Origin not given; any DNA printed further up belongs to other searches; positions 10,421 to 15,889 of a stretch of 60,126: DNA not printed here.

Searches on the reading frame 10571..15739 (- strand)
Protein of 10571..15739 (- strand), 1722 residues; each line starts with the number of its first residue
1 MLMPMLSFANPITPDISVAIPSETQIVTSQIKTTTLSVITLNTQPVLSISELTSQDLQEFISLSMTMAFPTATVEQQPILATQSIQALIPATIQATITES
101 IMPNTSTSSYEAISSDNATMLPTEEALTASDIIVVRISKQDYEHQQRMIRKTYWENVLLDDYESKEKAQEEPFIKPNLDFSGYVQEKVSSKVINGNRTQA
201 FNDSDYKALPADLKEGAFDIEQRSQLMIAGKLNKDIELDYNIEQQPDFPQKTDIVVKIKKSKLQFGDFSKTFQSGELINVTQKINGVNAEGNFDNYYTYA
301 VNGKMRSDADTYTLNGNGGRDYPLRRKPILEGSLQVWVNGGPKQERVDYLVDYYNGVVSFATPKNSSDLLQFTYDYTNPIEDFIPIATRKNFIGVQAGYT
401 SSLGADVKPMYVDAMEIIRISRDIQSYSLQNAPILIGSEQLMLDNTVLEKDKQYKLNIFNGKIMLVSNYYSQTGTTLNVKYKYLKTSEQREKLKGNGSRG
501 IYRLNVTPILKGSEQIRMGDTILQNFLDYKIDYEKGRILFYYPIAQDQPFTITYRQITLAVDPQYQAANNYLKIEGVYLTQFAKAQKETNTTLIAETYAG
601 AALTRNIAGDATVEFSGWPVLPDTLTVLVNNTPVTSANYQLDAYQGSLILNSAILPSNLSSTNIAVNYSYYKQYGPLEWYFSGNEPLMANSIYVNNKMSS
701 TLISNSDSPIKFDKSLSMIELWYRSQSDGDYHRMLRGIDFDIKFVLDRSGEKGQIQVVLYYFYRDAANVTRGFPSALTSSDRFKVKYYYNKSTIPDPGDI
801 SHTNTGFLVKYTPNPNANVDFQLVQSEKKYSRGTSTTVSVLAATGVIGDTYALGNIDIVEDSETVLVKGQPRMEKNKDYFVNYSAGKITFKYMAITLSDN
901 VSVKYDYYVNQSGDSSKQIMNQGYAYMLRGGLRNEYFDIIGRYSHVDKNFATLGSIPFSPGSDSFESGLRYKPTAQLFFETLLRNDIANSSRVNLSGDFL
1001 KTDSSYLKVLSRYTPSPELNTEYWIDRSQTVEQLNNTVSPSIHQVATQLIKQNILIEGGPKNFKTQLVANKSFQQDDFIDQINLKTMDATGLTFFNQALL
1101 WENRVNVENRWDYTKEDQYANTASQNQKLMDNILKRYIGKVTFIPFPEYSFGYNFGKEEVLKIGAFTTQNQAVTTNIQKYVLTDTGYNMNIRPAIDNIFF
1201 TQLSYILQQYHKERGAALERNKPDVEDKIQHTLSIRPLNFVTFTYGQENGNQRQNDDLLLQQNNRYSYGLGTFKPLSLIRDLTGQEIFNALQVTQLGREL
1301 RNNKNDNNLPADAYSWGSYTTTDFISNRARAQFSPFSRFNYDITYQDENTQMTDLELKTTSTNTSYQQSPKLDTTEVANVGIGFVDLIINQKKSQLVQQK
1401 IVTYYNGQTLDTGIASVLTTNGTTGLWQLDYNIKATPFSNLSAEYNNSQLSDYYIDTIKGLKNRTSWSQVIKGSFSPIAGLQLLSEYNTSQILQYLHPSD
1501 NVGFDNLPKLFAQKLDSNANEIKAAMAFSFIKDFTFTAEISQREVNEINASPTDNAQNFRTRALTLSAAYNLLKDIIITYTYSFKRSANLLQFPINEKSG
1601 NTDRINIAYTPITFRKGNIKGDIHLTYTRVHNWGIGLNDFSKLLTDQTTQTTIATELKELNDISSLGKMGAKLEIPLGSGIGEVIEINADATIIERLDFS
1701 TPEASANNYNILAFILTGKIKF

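Call 20: search_protein_families(library=pfam, proteins=[window:10571-15739:-], max_evalue=0.001)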
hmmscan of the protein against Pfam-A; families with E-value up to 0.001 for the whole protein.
window:10571-15739:- (1722 aa): 1 family
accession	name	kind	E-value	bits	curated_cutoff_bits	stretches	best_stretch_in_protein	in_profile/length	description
PF09343.15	DUF2460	-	7e-05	22.8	30.4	0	330-377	128-174/205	Conserved hypothetical protein 2217 (DUF2460)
